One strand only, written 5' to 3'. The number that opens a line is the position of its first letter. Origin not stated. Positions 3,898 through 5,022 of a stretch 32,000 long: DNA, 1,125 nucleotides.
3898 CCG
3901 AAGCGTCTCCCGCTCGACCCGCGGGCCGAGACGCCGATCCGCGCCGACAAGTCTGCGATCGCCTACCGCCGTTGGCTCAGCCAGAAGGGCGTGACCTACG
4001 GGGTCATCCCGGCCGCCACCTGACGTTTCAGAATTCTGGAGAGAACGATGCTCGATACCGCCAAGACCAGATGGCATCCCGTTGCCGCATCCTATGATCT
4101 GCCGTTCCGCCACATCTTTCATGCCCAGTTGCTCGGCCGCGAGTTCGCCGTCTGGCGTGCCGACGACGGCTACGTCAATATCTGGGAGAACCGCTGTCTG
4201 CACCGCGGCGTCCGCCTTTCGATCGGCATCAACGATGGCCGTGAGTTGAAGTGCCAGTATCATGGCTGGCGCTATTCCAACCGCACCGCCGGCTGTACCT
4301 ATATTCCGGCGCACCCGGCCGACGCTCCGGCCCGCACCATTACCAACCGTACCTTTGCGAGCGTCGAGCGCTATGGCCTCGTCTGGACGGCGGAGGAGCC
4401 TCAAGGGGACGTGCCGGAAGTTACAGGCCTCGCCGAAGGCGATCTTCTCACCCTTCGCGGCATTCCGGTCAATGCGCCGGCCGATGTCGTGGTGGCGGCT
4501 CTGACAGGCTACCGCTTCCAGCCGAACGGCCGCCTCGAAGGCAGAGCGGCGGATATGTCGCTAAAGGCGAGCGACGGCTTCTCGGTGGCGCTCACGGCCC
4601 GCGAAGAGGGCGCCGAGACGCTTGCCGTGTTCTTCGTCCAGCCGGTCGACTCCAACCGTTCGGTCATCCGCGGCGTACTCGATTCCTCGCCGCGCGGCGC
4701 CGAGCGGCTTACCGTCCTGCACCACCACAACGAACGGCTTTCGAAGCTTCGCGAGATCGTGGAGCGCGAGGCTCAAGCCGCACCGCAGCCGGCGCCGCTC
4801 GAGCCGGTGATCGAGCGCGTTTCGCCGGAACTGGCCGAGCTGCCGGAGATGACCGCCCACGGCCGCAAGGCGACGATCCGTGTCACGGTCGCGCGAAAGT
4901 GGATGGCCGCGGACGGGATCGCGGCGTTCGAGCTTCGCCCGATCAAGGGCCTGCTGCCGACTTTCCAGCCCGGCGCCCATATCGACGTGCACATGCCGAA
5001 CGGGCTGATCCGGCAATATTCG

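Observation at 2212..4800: Reciprocal domain decay among three paralogous oxygenase modules implies an obligate hetero-oligomer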

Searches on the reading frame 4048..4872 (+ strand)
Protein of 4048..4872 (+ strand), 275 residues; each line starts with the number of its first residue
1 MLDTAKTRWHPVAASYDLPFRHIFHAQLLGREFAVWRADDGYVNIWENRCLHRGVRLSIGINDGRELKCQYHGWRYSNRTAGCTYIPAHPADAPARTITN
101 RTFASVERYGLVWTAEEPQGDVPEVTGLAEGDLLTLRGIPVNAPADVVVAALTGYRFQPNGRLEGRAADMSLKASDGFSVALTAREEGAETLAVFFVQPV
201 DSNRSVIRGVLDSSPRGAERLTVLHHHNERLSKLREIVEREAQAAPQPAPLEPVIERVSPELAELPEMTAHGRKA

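Call 31: search_protein_representatives(protein=window:4048-4872:+)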
Query: 275 residues. Proteins with E-value up to 0.001 (for the whole library): 6521; up to 1e-10: 919; up to 1e-30: 113. The best 150 are listed.
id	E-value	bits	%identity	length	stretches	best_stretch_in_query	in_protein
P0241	9.1e-94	330.4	60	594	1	7-257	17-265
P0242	1.0e-86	307.2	54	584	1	6-275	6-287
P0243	5.1e-79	282.0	64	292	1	3-202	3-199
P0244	1.1e-78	281.0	56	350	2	4-164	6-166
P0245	4.0e-74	265.9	52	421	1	7-274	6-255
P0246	7.0e-74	265.1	61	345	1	28-256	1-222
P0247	8.9e-74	264.8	50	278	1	7-247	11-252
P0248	1.5e-72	260.8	53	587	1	6-254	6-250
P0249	5.0e-72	259.1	48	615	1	3-268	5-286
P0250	9.7e-72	258.1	48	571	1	3-270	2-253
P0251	1.6e-71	257.4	78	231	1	5-148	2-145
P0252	2.7e-71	256.6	44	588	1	3-253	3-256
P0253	2.4e-69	250.3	77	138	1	7-141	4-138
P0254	8.9e-67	241.8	48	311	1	6-261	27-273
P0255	9.0e-67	241.8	56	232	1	7-215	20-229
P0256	2.8e-66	240.2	42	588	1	1-257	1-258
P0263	7.8e-58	212.5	44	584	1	7-251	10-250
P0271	2.8e-50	187.7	39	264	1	8-244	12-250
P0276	5.3e-49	183.5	39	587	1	8-249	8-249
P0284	2.5e-45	171.5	40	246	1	7-242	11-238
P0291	8.0e-43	163.3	40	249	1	7-241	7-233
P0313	1.3e-38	149.5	39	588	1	6-239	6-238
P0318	3.4e-37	144.8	38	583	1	8-268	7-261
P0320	4.0e-37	144.6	42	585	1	7-214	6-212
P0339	8.0e-34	133.8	38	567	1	7-250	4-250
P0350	3.4e-31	125.2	39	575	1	8-254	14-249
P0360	3.4e-29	118.6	31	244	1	8-241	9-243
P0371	1.6e-26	109.8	35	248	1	5-241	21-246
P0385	1.2e-24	103.7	35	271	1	8-246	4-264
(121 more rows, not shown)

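Call 34: search_protein_families(library=pfam, alignment_id=A1, max_evalue=1)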
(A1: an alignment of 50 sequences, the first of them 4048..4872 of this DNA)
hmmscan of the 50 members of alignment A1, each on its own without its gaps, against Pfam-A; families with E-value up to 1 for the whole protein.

A. member 1, window:4048-4872:+ (275 aa): 1 family
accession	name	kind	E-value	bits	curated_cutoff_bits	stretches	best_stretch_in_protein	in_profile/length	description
PF00355.32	Rieske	-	8.8e-17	61.2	20.3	1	9-91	2-83/88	Rieske [2Fe-2S] domain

B. families by the number of members that match (of 50 scanned): 13 families
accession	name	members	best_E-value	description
PF00355.32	Rieske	50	1.6e-22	Rieske [2Fe-2S] domain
PF13806.12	Rieske_2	20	0.0023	Rieske-like [2Fe-2S] domain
PF15779.10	LRRC37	1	0.057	Leucine-rich repeat-containing protein 37 family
PF22684.2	LFE_1968-like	1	0.069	LFE_1968-like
PF19561.4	DUF6083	1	0.082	Family of unknown function (DUF6083)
PF12987.12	DUF3871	1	0.084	Domain of unknown function, B. Theta Gene description (DUF3871)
PF14040.12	DNase_NucA_NucB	1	0.097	Deoxyribonuclease NucA/NucB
PF14865.12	Macin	1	0.13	Macin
PF21226.3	MalQ_N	1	0.13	MalQ N-terminal beta sandwich domain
PF02239.22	Cytochrom_D1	1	0.17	Cytochrome D1 heme domain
PF22026.2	Alpha-amylase_C_2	1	0.17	Alpha-amylase C-terminal domain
PF19647.4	DUF6150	1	0.39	Family of unknown function (DUF6150)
PF10907.13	DUF2749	1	0.44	Protein of unknown function (DUF2749)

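Call 37: find_related_loci(query=A1, collection=genome_contigs, flank=7000)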
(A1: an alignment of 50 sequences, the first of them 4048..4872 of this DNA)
Query A1 (275 aa) in genome_contigs; peptide patterns used: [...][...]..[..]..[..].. (x = any residue, [..] = any of these).
600 stretches matched a pattern (row limit reached: there are more); 581 encode a relative of the query (tblastn E <= 1e-3); the best 80 are kept; 80 distinct loci.
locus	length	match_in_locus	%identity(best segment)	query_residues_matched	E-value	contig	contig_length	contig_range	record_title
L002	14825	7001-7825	87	1-275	4e-166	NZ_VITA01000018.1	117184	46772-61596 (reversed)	Sinorhizobium medicae strain USDA1037 Ga0310605_118, whole genome shotgun sequence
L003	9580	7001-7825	83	1-275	7e-157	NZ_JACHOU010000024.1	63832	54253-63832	Aminobacter aganoensis strain DSM 7051 Ga0373208_24, whole genome shotgun sequence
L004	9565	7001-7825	82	1-275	1e-154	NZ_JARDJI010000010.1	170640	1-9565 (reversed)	Mesorhizobium sp. CC13 contig10, whole genome shotgun sequence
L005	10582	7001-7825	80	1-275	2e-152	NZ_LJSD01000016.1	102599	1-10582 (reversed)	Mesorhizobium sp. 1M-11 scaffold23, whole genome shotgun sequence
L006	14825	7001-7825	81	1-275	7e-151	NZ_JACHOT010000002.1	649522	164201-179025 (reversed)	Aminobacter niigataensis strain DSM 7050 Ga0373207_02, whole genome shotgun sequence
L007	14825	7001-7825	77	1-275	2e-146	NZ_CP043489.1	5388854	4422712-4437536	Labrys sp. KNU-23 chromosome 1, complete sequence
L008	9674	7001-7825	76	1-275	2e-145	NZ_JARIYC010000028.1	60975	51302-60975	Mesorhizobium ciceri strain LMG 14989 contig00028, whole genome shotgun sequence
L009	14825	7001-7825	76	1-275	8e-145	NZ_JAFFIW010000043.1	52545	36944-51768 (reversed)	Mesorhizobium sp. dw_380 43, whole genome shotgun sequence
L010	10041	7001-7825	76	1-275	2e-144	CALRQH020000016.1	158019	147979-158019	MAG: Mesorhizobium carmichaelinearum isolate JJ-M6D1-105-2-m1-bin325 genome assembly, contig: JJ-M6D1-105-C46, whole gen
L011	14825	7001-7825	80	1-275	1e-143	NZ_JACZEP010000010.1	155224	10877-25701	Aminobacter carboxidus strain DSM 1086 Contig_10, whole genome shotgun sequence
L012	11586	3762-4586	75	1-275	2e-142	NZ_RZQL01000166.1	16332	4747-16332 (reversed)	Mesorhizobium sp. M7A.F.Ca.US.006.01.1.1 NODE_165_length_16332_cov_4.23752, whole genome shotgun sequence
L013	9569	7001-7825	74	1-275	4e-140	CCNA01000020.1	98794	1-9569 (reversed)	Mesorhizobium sp. SOD10 genome assembly STM8789 genome assembly, contig MPLSOD_Contig_27, whole genome shotgun sequence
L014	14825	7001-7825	74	1-275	3e-140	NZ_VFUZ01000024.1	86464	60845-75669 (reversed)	Mesorhizobium sp. B2-4-15 contig_24, whole genome shotgun sequence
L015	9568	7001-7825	73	1-275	2e-139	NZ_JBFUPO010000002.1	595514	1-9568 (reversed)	Mesorhizobium sp. RCC_202 NODE_2_length_595514_cov_168.974098, whole genome shotgun sequence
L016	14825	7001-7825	78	1-275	8e-138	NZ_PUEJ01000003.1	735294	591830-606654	Labrys okinawensis strain RP1T NODE_3_length_735294_cov_8.459376, whole genome shotgun sequence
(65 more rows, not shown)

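Call 42: predict_structure(alignment_id=A1)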
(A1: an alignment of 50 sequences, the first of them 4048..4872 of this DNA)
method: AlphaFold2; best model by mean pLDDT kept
length: 275 residues; sequences in the alignment: 50
mean_pLDDT: 92.0   pTM: 0.84
mean pLDDT of the five models: 92.0, 91.8, 91.6, 90.9, 90.7
residues with pLDDT >= 90: 215; 70-90: 40; 50-70: 18; < 50: 2
segments of 3 or more residues with pLDDT < 50: none
pLDDT, mean of each block of 10 residues (from residue 1): 88 98 98 98 98 98 98 98 98 98 97 96 88 95 97 94 83 90 94 97 98 91 95 98 89 72 61 51
secondary structure, 60 per line:
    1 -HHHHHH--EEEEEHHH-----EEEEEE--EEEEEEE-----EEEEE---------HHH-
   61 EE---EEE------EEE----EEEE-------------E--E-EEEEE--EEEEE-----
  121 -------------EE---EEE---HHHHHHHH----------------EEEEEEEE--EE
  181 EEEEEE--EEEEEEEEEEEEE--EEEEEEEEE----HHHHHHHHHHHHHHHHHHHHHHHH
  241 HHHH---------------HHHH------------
elements in order: H2-7 E10-14 E23-28 E31-37 E43-47 E66-68 E75-77 E82-85 E104-108 E111-115 E139-141 H145-152 E169-176 E179-186 E189-201 E204-212 H217-244 H260-263

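Call 44: fold_search(model_id=the predicted structure, library=pdb)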
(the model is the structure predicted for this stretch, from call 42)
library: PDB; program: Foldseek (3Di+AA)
matches with E <= 10: 1586; with E <= 0.001: 180
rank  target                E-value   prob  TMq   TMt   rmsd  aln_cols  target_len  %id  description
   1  6wnd_A                6.1e-21  1.00  0.69  0.62   5.7       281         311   24  Structure of the Rieske non-heme iron oxygenase GxtA with dideoxysaxitoxin bound (released 2020-06-17)
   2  6wnc_A                6.4e-21  1.00  0.70  0.63   4.4       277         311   24  Structure of the Rieske non-heme iron oxygenase GxtA (released 2020-06-17)
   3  6wnb_A                1.1e-20  1.00  0.71  0.62   4.7       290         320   23  Structure of the Rieske non-heme iron oxygenase SxtT with dideoxysaxitoxin bound (released 2020-06-17)
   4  6wnd_B                1.1e-20  1.00  0.70  0.61   4.8       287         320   23  Structure of the Rieske non-heme iron oxygenase GxtA with dideoxysaxitoxin bound (released 2020-06-17)
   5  7szg_A                1.3e-20  1.00  0.69  0.61   5.7       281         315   23  Structure of the Rieske Non-heme Iron Oxygenase GxtA Pressurized with Xenon (released 2022-01-19)
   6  7szg_B                1.4e-20  1.00  0.68  0.60   5.4       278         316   24  Structure of the Rieske Non-heme Iron Oxygenase GxtA Pressurized with Xenon (released 2022-01-19)
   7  6wnc_C                1.6e-20  1.00  0.73  0.63   4.6       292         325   23  Structure of the Rieske non-heme iron oxygenase GxtA (released 2020-06-17)
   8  6wn3_A                1.8e-20  1.00  0.70  0.61   4.5       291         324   23  Structure of the Rieske non-heme iron oxygenase SxtT (released 2020-06-17)
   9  7szf_C                1.8e-20  1.00  0.70  0.60   5.8       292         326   23  Structure of the Rieske Non-heme Iron Oxygenase GxtA with beta-Saxitoxinol Bound (released 2022-01-19)
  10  7szf_B                2.0e-20  1.00  0.69  0.60   5.6       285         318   23  Structure of the Rieske Non-heme Iron Oxygenase GxtA with beta-Saxitoxinol Bound (released 2022-01-19)
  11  6wnd_C                2.1e-20  1.00  0.72  0.62   4.6       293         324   23  Structure of the Rieske non-heme iron oxygenase GxtA with dideoxysaxitoxin bound (released 2020-06-17)
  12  7szh_B                2.2e-20  1.00  0.71  0.61   4.4       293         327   23  Structure of the Rieske Non-heme Iron Oxygenase SxtT with beta-saxitoxinol Bound (released 2022-01-19)
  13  6wnb_C                2.5e-20  1.00  0.72  0.63   5.1       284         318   23  Structure of the Rieske non-heme iron oxygenase SxtT with dideoxysaxitoxin bound (released 2020-06-17)
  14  6wnc_B                2.5e-20  1.00  0.69  0.59   4.9       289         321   22  Structure of the Rieske non-heme iron oxygenase GxtA (released 2020-06-17)
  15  6wnb_B                2.6e-20  1.00  0.70  0.60   4.6       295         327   22  Structure of the Rieske non-heme iron oxygenase SxtT with dideoxysaxitoxin bound (released 2020-06-17)
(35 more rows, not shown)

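Call 54: find_encoding_contigs(protein=P0271, flank=6000, max_places=4)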
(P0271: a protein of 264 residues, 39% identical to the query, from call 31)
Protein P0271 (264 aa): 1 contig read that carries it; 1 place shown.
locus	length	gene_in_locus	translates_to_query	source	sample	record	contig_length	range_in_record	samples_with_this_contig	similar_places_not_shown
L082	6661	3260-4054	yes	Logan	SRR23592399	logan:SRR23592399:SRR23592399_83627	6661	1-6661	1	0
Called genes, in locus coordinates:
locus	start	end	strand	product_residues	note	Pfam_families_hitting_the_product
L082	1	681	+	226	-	?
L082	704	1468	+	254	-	PF00528:BPD_transp_1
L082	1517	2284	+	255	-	PF00528:BPD_transp_1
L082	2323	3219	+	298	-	PF19112:VanA_C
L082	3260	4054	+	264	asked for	PF00355:Rieske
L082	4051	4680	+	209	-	PF02798:GST_N, PF13417:GST_N_3, PF13409:GST_N_2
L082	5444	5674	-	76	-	PF00962:A_deaminase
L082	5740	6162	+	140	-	-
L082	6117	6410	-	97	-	PF00962:A_deaminase (weak)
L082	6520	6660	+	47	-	?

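Call 55: find_encoding_contigs(protein=P0284, flank=8000, max_places=3)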
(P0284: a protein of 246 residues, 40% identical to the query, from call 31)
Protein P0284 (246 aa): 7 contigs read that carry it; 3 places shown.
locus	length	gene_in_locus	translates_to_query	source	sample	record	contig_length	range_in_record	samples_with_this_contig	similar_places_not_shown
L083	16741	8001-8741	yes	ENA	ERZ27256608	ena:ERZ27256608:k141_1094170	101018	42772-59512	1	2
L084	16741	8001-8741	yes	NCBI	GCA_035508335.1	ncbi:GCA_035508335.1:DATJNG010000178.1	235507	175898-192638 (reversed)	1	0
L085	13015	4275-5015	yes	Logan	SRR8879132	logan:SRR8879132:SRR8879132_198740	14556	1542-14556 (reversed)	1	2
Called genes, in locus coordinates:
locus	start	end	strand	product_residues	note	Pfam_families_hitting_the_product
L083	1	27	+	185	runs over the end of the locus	PF00903:Glyoxalase, PF13669:Glyoxalase_4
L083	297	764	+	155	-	PF01047:MarR, PF01978:TrmB (faint), PF12802:MarR_2, PF13412:HTH_24 (weak), PF13463:HTH_27 (weak), PF25213:HVO_A0261_N (weak), PF09339:HTH_IclR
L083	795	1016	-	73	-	-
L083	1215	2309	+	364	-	PF02900:LigB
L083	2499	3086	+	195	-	PF00857:Isochorismatase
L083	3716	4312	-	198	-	PF19502:DUF6036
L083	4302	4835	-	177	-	-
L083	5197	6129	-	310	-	PF00126:HTH_1, PF03466:LysR_substrate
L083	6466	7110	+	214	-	PF19112:VanA_C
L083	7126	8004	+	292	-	PF19112:VanA_C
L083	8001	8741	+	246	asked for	PF00355:Rieske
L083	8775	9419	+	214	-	PF02798:GST_N, PF13417:GST_N_3, PF13409:GST_N_2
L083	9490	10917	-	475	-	PF01979:Amidohydro_1, PF07969:Amidohydro_3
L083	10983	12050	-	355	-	PF00355:Rieske, PF19112:VanA_C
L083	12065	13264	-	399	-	PF00083:Sugar_tr (faint), PF07690:MFS_1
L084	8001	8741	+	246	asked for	PF00355:Rieske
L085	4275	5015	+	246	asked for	PF00355:Rieske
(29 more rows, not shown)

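Call 56: find_encoding_contigs(protein=P0360, flank=8000, max_places=3)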
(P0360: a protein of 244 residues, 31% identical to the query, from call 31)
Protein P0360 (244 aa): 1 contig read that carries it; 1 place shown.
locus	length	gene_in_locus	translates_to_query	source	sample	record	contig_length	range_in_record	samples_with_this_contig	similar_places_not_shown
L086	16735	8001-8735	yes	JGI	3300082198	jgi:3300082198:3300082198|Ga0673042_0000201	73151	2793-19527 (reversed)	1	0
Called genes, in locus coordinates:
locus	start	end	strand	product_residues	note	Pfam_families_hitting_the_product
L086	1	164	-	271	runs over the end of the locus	PF00106:adh_short, PF08659:KR (weak), PF23441:SDR (faint), PF13561:adh_short_C2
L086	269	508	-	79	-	-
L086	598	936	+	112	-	-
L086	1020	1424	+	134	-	PF07366:SnoaL (weak), PF12680:SnoaL_2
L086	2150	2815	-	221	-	-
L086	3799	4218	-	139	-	PF26512:SOI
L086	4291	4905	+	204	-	PF00440:TetR_N, PF21351:TetR_C_41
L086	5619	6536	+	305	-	PF13460:NAD_binding_10, PF05368:NmrA (weak)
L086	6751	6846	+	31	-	-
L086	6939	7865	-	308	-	PF00126:HTH_1, PF03466:LysR_substrate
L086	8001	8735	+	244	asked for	PF00355:Rieske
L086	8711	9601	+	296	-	PF19112:VanA_C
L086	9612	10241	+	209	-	PF02798:GST_N, PF13417:GST_N_3, PF13409:GST_N_2, PF00043:GST_C (weak), PF13410:GST_C_2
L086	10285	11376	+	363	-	PF02653:BPD_transp_2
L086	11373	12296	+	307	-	PF02653:BPD_transp_2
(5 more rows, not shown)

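Call 57: find_encoding_contigs(protein=P0291, flank=8000, max_places=3)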
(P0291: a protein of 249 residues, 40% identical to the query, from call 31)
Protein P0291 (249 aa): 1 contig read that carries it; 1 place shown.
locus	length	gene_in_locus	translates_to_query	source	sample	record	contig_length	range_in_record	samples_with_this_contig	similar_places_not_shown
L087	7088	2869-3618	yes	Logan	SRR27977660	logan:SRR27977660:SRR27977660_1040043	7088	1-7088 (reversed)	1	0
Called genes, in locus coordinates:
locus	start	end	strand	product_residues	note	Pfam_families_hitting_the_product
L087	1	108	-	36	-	?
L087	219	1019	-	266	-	PF00528:BPD_transp_1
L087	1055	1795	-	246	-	PF00005:ABC_tran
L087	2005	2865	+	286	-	PF19112:VanA_C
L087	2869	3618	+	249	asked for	PF00355:Rieske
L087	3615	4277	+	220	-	PF02798:GST_N, PF13417:GST_N_3, PF13409:GST_N_2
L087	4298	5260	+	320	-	PF09084:NMT1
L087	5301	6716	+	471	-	PF01979:Amidohydro_1, PF07969:Amidohydro_3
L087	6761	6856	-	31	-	-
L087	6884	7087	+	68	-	?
